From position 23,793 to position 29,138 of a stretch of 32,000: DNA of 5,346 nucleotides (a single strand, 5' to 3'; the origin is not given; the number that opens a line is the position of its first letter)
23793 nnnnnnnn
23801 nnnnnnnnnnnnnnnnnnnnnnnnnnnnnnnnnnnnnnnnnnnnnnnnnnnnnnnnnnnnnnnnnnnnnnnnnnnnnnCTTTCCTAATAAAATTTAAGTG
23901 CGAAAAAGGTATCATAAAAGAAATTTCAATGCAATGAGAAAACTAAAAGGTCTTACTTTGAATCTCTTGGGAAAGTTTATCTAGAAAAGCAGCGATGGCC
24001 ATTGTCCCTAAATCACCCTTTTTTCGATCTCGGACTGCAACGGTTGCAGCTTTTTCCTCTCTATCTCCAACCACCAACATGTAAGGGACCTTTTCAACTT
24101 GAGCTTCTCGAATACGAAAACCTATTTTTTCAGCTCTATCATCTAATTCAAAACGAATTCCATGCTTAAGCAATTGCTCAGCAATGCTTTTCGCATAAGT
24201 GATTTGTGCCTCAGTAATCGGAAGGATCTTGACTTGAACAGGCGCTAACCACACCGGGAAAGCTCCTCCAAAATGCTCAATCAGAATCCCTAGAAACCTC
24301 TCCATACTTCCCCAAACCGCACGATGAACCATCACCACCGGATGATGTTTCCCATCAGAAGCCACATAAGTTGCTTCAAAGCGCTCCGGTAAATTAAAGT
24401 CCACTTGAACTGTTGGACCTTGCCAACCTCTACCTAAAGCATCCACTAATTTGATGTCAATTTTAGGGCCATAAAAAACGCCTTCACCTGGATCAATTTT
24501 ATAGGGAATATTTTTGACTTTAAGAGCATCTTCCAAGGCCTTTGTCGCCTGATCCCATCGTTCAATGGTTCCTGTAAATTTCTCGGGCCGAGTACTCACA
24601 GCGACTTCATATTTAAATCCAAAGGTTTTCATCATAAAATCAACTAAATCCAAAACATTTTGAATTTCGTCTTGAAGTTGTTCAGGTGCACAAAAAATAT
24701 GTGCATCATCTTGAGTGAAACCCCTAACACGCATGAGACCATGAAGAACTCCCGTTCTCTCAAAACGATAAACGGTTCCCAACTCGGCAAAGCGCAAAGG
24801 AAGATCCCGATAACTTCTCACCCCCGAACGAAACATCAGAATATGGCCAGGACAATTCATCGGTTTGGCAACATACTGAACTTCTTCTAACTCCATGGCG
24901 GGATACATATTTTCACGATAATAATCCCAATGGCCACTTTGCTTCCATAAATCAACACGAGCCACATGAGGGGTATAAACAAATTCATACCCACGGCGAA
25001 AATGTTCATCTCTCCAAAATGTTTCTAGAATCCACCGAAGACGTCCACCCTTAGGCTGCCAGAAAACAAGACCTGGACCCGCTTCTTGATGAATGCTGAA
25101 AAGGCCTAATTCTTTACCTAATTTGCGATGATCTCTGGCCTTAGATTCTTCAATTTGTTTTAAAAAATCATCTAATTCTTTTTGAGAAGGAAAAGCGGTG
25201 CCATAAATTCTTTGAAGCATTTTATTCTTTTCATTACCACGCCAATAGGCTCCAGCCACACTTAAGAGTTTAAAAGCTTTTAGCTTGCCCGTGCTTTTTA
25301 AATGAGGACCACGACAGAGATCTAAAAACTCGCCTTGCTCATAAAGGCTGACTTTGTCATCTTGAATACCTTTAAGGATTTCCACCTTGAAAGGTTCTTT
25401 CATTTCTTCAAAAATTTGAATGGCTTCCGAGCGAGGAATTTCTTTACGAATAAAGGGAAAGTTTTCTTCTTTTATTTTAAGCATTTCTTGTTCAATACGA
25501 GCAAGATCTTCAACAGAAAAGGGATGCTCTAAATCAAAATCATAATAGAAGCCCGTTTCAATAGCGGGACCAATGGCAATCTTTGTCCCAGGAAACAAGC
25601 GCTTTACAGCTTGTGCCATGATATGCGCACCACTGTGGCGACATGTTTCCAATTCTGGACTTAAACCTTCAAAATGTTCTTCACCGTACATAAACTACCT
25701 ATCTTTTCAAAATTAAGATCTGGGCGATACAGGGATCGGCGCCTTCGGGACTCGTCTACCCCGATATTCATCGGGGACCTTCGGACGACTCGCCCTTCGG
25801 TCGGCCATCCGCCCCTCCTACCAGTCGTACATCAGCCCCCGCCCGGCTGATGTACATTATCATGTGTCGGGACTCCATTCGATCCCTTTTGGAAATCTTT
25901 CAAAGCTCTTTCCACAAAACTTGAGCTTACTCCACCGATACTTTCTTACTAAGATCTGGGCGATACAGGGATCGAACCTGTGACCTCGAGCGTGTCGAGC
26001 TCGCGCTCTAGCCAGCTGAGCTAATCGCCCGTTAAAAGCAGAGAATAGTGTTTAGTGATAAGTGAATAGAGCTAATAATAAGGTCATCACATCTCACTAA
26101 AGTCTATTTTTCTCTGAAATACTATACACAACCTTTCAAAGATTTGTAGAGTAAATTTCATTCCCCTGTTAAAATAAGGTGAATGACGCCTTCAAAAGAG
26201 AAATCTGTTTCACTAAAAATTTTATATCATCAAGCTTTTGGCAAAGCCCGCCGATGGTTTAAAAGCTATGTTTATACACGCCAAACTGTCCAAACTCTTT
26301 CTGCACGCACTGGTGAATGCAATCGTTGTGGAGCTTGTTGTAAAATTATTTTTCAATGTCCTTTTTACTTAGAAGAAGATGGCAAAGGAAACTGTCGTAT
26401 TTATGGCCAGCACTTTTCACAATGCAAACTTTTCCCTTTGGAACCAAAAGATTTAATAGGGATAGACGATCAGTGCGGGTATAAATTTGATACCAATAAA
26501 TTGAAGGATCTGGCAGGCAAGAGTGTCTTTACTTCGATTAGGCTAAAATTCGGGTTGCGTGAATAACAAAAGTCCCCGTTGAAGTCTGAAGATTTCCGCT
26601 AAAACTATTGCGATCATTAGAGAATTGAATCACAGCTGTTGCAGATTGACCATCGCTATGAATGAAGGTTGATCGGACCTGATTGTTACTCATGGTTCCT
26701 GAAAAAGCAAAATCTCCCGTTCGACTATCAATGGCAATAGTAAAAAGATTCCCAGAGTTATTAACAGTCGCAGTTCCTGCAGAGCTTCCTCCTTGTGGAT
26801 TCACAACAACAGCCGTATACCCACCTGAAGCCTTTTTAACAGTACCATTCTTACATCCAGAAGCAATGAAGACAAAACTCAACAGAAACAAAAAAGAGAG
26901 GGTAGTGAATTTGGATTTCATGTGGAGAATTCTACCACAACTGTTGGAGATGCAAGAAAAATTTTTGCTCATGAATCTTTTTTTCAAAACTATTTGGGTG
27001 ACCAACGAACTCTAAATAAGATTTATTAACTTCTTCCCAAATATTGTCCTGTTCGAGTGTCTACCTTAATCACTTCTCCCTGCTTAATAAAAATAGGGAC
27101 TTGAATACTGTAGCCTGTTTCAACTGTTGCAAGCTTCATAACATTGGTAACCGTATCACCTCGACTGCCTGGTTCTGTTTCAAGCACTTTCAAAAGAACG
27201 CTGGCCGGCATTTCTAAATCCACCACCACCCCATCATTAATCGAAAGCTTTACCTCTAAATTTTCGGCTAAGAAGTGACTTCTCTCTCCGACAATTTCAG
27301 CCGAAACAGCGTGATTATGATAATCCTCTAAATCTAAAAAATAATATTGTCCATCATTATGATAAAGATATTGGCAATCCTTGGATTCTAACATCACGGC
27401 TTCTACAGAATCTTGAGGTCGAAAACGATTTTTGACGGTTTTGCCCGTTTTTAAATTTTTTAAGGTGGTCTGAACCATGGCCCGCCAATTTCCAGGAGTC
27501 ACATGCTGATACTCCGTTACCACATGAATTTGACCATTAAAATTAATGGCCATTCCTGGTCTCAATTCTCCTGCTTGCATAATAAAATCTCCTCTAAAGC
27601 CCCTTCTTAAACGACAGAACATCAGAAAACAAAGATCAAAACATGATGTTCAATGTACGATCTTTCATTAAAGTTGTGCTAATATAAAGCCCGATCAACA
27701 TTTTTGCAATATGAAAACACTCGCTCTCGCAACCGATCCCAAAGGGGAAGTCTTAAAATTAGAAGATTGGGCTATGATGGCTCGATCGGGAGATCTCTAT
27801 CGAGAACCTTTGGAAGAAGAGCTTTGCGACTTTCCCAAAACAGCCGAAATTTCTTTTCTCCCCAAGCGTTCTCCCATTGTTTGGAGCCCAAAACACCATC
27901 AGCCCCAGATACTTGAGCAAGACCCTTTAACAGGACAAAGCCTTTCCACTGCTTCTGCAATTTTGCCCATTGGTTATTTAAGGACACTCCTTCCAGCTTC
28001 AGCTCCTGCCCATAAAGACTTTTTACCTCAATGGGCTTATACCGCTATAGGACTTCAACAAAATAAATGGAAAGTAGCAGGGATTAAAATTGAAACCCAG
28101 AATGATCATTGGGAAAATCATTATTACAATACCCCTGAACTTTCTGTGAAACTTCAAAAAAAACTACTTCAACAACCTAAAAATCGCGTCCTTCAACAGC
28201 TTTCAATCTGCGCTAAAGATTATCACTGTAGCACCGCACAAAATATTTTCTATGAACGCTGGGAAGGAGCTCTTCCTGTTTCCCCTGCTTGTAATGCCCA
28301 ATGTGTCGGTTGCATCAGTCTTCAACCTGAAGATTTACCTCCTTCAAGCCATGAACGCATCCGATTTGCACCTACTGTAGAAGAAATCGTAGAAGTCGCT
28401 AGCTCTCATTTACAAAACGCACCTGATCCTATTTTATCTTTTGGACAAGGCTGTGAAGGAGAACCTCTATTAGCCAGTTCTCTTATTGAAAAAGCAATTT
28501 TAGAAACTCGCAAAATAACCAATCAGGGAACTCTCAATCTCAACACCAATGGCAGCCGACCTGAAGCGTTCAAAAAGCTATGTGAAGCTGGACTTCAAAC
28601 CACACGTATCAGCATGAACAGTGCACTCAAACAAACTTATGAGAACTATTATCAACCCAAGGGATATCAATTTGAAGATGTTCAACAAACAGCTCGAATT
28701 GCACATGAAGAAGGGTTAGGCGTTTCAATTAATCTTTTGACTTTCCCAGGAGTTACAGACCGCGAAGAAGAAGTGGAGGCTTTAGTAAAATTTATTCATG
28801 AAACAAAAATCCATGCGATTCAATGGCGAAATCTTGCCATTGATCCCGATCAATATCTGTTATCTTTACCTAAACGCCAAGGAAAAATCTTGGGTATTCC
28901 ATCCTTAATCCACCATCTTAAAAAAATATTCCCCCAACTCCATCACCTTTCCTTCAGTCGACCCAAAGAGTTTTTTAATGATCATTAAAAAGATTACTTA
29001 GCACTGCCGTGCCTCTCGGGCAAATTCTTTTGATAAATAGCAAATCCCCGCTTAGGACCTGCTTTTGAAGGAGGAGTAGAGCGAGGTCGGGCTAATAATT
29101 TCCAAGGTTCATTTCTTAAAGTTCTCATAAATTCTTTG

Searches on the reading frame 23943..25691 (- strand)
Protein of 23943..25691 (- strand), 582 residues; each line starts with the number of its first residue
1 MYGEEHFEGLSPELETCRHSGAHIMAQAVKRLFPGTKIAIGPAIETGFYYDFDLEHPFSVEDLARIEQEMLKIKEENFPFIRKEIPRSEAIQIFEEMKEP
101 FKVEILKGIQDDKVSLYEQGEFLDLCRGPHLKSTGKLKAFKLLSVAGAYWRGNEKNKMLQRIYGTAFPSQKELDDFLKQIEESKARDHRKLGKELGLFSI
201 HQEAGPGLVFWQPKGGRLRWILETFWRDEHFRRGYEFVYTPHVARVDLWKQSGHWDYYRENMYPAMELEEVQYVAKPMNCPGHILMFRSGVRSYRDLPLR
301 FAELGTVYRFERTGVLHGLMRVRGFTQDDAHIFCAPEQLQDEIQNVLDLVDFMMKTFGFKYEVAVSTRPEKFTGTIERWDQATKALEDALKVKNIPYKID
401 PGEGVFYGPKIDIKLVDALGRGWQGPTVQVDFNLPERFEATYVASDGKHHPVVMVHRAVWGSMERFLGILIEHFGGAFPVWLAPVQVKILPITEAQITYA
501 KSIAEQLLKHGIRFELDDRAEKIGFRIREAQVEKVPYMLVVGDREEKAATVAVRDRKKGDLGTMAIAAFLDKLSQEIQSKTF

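Call 8: search_protein_families(library=pfam, proteins=[window:23943-25691:-])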
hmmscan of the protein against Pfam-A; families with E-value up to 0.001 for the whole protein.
window:23943-25691:- (582 aa): 3 families
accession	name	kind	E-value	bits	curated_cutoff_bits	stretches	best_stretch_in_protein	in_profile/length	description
PF00587.30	tRNA-synt_2b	-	7.5e-46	156.9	29.3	1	270-474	8-179/179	tRNA synthetase class II core domain (G, H, P, S and T)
PF03129.25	HGTP_anticodon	-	9.2e-25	87.1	21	1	486-575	1-93/94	Anticodon binding domain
PF07973.19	tRNA_SAD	-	1.3e-17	63.9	24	1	114-163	1-44/44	Threonyl and Alanyl tRNA synthetase second additional domain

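Call 41: list_cluster_members(proteins=[P0001, window:23943-25691:-, window:21516-22556:-, window:13363-14142:+])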
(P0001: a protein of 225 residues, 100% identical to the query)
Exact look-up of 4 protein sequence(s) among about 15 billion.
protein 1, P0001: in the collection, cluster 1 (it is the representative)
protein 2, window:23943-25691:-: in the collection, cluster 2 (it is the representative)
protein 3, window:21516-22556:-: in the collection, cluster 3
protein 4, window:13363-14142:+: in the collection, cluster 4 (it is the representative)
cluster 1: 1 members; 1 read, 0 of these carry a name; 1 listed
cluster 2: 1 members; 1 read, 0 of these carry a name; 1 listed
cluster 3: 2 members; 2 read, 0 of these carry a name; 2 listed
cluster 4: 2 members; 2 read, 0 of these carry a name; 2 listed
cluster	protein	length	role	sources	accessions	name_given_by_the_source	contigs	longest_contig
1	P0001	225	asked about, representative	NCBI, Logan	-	-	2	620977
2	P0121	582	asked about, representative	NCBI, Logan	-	-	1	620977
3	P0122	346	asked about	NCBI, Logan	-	-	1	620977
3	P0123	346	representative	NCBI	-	-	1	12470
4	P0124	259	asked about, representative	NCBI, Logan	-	-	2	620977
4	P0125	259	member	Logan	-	-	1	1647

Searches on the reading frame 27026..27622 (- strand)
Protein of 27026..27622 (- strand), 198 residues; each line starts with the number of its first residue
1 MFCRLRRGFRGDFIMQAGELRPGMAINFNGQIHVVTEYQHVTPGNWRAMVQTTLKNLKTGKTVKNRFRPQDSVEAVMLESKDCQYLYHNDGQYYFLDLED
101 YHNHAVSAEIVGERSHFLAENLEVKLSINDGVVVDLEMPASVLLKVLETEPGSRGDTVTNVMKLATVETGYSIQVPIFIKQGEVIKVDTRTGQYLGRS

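Call 8: search_protein_families(library=pfam, proteins=[window:27026-27622:-])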
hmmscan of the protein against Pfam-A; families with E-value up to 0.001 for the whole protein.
window:27026-27622:- (198 aa): 3 families
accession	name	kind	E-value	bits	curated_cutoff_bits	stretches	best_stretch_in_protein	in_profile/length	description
PF09285.17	Elong-fact-P_C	-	2.2e-25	88.6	25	1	142-197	1-56/56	Elongation factor P, C-terminal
PF08207.18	EFP_N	-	4.5e-21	75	23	1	17-73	2-58/58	Elongation factor P (EF-P) KOW-like domain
PF01132.26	EFP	-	2.7e-14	53.3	27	1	81-133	1-53/54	Elongation factor P (EF-P) OB domain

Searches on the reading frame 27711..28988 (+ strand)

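Call 8: search_protein_families(library=pfam, proteins=[window:27711-28988:+])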
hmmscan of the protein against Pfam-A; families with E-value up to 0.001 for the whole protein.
window:27711-28988:+ (425 aa): 1 family
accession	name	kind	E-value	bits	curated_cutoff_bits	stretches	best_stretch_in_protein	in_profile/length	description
PF04055.27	Radical_SAM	-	1.5e-14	55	29.5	1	189-355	2-162/166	Radical SAM superfamily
